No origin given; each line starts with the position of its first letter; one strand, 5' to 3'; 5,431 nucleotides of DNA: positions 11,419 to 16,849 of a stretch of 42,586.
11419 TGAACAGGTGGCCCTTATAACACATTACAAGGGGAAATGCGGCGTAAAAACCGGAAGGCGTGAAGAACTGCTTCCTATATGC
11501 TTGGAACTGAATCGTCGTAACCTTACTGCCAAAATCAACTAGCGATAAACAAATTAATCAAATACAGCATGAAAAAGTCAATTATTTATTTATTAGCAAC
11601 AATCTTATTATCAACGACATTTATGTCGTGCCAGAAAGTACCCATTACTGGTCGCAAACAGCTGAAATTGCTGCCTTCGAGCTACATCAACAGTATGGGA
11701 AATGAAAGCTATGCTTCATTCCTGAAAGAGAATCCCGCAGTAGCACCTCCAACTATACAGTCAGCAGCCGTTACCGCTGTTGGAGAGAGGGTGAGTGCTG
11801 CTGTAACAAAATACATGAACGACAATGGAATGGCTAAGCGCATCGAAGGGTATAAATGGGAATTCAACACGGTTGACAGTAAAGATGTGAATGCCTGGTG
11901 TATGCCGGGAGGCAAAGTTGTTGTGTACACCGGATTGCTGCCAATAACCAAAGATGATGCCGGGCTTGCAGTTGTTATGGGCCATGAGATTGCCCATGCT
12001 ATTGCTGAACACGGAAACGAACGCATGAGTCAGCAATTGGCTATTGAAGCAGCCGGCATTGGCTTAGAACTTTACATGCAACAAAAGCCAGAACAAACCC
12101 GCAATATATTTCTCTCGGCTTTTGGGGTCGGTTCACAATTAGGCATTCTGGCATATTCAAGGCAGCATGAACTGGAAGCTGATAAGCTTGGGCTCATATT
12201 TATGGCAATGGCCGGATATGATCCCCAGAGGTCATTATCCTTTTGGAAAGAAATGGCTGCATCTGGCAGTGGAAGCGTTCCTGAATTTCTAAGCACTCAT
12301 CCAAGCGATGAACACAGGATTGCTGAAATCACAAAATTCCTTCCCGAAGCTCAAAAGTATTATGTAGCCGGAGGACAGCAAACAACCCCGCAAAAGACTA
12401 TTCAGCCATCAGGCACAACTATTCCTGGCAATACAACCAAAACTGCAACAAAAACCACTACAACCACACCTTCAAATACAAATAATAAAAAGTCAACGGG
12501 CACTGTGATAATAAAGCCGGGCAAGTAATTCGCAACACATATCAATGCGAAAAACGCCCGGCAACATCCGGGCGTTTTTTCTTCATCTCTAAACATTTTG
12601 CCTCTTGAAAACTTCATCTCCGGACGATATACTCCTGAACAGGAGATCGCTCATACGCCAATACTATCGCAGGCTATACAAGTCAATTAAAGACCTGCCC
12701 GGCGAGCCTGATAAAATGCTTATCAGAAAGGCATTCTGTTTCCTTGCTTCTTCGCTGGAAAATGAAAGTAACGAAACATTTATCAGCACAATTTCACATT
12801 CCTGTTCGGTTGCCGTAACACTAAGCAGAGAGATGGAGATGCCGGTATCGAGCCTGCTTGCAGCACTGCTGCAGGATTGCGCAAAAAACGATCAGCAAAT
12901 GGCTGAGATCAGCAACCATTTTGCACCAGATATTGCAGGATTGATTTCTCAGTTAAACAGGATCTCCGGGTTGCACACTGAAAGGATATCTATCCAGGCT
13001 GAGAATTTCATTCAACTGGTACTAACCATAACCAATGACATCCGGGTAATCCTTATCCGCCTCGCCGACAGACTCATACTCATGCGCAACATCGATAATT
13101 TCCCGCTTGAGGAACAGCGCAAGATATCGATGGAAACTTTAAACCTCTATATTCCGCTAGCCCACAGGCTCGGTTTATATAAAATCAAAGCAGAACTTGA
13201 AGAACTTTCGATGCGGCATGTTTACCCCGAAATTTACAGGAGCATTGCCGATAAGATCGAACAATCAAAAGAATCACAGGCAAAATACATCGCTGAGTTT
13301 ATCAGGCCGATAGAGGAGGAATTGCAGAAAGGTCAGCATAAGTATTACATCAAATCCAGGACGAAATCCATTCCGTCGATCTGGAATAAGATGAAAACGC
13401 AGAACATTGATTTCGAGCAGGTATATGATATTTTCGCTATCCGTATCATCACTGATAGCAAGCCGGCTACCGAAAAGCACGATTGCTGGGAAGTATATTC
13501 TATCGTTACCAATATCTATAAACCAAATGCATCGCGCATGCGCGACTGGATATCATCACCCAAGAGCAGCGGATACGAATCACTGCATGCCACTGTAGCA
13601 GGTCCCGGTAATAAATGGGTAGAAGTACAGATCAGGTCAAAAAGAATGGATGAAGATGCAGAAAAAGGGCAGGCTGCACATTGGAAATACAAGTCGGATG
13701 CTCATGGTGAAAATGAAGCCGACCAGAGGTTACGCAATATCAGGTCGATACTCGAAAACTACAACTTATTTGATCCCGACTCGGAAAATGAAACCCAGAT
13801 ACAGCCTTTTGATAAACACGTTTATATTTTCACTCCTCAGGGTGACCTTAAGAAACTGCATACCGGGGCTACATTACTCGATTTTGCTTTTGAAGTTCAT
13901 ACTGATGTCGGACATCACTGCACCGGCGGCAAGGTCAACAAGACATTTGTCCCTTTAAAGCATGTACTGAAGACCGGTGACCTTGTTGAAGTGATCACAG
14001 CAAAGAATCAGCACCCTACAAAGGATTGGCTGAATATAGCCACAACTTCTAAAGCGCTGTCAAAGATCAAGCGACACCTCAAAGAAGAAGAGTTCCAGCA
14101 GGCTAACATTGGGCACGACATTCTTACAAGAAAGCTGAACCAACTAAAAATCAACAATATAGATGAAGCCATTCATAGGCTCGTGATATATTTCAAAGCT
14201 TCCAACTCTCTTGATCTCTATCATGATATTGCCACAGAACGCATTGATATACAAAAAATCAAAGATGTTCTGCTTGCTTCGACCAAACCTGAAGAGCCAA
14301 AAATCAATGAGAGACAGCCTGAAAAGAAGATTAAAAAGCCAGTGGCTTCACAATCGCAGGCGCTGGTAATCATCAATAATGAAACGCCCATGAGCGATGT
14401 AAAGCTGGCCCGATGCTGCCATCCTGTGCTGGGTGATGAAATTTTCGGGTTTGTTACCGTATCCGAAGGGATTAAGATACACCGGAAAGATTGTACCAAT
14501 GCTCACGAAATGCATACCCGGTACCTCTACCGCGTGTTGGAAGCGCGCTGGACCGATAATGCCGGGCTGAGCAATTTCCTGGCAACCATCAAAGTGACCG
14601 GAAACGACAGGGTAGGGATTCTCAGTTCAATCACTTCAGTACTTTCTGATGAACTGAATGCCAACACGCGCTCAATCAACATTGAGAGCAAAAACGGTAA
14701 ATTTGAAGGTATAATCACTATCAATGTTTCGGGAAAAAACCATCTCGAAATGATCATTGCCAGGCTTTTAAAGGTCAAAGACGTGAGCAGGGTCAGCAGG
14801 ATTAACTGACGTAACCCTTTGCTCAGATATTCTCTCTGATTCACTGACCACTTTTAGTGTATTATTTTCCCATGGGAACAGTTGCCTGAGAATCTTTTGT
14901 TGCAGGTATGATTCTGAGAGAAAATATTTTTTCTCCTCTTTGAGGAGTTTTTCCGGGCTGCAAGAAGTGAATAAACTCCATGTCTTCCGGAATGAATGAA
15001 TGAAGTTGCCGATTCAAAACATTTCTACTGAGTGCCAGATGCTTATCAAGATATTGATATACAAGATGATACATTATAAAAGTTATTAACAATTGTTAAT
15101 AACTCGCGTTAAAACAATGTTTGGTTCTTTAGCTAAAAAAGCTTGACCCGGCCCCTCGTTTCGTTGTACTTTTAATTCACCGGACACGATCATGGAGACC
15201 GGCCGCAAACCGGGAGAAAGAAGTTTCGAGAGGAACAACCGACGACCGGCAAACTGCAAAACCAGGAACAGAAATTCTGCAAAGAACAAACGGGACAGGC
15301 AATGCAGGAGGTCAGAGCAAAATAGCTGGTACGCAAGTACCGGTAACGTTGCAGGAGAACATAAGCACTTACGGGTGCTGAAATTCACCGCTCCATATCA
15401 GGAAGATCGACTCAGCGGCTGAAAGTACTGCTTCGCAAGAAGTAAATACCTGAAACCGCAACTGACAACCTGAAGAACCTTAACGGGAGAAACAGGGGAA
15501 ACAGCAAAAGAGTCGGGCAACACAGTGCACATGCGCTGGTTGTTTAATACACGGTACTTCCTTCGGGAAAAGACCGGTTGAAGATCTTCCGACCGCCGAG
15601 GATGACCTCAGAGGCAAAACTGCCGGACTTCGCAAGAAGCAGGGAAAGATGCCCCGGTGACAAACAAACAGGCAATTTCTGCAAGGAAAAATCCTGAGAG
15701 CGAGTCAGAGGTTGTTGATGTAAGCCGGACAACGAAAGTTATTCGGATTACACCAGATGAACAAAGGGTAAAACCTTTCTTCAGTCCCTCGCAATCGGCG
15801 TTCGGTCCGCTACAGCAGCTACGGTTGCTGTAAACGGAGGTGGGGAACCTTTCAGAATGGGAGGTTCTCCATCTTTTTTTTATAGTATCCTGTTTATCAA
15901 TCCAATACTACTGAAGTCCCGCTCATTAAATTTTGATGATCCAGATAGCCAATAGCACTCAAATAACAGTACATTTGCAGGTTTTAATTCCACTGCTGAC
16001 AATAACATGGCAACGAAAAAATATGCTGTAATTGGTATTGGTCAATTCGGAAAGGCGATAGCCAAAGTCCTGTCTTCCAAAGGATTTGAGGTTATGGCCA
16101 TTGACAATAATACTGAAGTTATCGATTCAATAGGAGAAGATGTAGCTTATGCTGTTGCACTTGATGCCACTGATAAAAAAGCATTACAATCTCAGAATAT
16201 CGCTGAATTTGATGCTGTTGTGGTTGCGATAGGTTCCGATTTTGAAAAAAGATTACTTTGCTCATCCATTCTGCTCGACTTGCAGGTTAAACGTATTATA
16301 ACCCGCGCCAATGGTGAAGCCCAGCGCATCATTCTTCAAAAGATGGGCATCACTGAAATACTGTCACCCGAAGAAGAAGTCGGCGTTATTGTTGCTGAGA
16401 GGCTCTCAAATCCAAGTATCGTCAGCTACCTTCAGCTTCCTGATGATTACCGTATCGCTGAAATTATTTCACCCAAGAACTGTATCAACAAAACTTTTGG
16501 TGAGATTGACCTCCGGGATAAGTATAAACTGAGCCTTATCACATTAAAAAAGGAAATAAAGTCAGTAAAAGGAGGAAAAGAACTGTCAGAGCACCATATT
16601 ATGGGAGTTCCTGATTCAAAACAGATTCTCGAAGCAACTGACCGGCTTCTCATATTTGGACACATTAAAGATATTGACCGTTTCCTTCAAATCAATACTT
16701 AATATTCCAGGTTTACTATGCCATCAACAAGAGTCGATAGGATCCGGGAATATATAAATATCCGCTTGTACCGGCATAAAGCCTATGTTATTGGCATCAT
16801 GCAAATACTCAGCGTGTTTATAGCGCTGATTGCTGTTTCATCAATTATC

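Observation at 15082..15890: Candidate stand-alone large (about 0.7 kb) structured ncRNA between relA-like and trkA, rich in GNRA/UNCG-capped hairpins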

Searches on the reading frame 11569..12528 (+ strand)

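Call 11: search_protein_families(library=pfam, proteins=[window:11569-12528:+], max_evalue=0.01)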
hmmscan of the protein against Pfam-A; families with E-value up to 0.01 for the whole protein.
window:11569-12528:+ (319 aa): 1 family
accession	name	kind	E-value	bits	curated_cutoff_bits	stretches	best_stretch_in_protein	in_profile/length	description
PF01435.24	Peptidase_M48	-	1.9e-34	119.6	20.3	1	91-256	19-184/186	Peptidase family M48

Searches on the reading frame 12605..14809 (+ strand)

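Call 11: search_protein_families(library=pfam, proteins=[window:12605-14809:+], max_evalue=0.01)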
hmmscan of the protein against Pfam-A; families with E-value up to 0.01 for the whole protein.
window:12605-14809:+ (734 aa): 7 families
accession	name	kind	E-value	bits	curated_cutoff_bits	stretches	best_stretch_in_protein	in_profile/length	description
PF04607.23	RelA_SpoT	-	7.7e-35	120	27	1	251-365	1-111/113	Region found in RelA / SpoT proteins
PF13328.12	HD_4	-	1.7e-28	99.8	27.2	1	43-191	1-155/156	HD domain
PF13291.12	ACT_4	-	1.8e-18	67.4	27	1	657-732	4-80/80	ACT domain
PF02824.27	TGS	-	7.6e-18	64.7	22.2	1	406-465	1-60/60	TGS domain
PF22629.2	ACT_AHAS_ss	-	1.6e-06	28.6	27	1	663-728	2-66/67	AHAS small subunit-like ACT domain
PF19296.4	RelA_AH_RIS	-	3.3e-06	27.7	23.8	1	477-626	2-168/185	RelA/SpoT, AH and RIS domains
PF13740.12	ACT_6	-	0.0055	17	23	0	662-723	5-64/76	ACT domain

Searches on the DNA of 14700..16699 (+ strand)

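Call 4: search_rna_families(source=window, start=14700, end=16100, threshold=evalue, max_evalue=10, show_alignments=3)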
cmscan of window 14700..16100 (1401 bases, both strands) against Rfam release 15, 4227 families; matches with E-value up to 10: 7.
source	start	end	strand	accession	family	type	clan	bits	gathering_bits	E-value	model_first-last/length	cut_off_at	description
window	15809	15887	+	RF00238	ctRNA_pND324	Gene; antisense;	-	30.5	45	0.036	1-86/86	no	ctRNA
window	15927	16031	+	RF02299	TtnuCD23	Gene; snRNA; snoRNA; CD-box;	-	20.8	70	5.3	1-72/72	no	Tetrahymena snoRNA TtnuCD23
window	15826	15886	+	RF00991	mir-599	Gene; miRNA;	-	18.7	94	0.82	1-88/88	no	mir-599 microRNA precursor family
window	14923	14999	-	RF02980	freshwater-2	Cis-reg;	-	17.5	49.9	9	1-84/84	no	freshwater-2 RNA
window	14935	14985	+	RF00180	REN-SRE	Cis-reg;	-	16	41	0.7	1-37/37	no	Renin stability regulatory element (REN-SRE)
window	15829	15884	+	RF04031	mir-2686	Gene; miRNA;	-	15.8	90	8.6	1-68/68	no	mir-2686 microRNA precursor family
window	15764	15788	+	RF01101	TLS-PK6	Cis-reg;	-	15.5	44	6.3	1-40/40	no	Pseudoknot of tRNA-like structure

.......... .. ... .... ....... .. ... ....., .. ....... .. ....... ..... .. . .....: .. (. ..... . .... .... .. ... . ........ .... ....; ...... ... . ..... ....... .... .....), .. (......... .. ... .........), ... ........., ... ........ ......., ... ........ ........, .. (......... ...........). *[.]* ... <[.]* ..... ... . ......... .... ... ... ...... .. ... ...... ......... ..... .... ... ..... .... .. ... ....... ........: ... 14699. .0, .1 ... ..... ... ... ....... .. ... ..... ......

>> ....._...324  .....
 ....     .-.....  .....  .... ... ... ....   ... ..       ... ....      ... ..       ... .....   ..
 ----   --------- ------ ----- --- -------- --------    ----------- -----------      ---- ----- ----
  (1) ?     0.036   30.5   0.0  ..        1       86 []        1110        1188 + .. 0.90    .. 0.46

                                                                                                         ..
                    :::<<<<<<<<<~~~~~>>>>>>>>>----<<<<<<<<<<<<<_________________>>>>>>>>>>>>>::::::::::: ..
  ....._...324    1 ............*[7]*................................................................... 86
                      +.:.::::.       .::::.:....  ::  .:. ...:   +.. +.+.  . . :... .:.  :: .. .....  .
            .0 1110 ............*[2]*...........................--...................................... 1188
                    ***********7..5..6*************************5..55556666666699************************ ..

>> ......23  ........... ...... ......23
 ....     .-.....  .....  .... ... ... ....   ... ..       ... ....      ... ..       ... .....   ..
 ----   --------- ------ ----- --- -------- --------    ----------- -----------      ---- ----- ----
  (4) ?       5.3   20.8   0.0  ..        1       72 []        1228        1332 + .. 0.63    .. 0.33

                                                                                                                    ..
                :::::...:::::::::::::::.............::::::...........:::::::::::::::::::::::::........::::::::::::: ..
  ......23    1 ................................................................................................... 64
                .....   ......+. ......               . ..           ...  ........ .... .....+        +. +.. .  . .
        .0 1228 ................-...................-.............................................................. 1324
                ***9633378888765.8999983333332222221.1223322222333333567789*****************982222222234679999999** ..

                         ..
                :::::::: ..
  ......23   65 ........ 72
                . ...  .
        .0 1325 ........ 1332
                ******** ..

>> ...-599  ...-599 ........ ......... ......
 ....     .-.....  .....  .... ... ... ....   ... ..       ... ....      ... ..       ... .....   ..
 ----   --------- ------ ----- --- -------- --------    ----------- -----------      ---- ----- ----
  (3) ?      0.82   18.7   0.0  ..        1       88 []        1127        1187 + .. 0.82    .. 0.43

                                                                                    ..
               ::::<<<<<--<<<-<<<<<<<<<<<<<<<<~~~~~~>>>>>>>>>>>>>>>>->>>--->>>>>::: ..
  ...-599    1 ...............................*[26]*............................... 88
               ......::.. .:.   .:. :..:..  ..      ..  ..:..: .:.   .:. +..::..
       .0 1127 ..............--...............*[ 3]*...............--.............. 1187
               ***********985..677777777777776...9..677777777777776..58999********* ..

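Call 31: search_rna_families(source=L009, start=4800, end=6000, threshold=evalue, max_evalue=10)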
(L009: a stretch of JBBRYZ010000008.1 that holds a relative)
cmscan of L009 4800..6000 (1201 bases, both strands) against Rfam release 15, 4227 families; matches with E-value up to 10: 6.
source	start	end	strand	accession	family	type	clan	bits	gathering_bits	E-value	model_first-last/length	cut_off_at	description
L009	5273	5322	+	RF01559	DdR1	Gene; snRNA; snoRNA; CD-box;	-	20.8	70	0.53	1-66/66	no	Dictyostelium snoRNA DdR1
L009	5857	5928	-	RF02693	psm_mec_RNA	Gene; sRNA;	-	20.6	85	5.3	1-143/143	no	psm_mec locus RNA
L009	5309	5360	-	RF01120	sR33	Gene; snRNA; snoRNA; CD-box;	-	14.8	37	3.7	1-55/55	no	Small nucleolar RNA sR33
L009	5855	5883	+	RF02516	MIR393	Gene; miRNA;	-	14.8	60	6.3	1-126/126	no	mir-393 microRNA precursor family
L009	5336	5360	-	RF01136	sR28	Gene; snRNA; snoRNA; CD-box;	-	10.3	39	9.8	1-55/55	no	Small nucleolar RNA sR28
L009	5849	6000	-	RF02637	EF0408_EF0409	Gene; sRNA;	-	10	440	8.8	241-412/412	5'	Enterococcus sRNA EF0408_EF0409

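Call 95: search_dna_similar(query=window:15080-15890:+, collection=phages, mode=distant, max_rows=5)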
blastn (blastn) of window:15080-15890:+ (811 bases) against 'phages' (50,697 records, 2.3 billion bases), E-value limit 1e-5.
No match.

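Call 96: search_dna_similar(query=window:15080-15890:+, collection=plasmids, mode=distant, max_rows=5)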
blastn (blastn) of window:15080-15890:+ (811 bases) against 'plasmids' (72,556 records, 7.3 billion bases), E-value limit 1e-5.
No match.

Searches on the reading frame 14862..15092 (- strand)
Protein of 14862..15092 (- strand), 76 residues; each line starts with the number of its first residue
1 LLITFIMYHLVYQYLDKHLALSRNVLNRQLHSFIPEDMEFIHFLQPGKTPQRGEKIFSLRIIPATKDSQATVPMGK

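Call 11: search_protein_families(library=pfam, proteins=[window:14862-15092:-], max_evalue=0.01)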
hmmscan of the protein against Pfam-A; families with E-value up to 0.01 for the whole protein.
window:14862-15092:- (76 aa): 0 families

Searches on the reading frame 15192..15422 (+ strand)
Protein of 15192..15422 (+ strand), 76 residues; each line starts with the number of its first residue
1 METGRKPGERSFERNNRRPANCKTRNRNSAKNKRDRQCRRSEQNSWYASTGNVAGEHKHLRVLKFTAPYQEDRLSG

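Call 11: search_protein_families(library=pfam, proteins=[window:15192-15422:+], max_evalue=0.01)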
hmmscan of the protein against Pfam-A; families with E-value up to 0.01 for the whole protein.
window:15192-15422:+ (76 aa): 1 family
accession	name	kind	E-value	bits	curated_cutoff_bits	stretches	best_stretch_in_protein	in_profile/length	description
PF15304.11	AKAP2_C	-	0.0085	15.8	27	1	4-70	132-194/342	A-kinase anchor protein 2 C-terminus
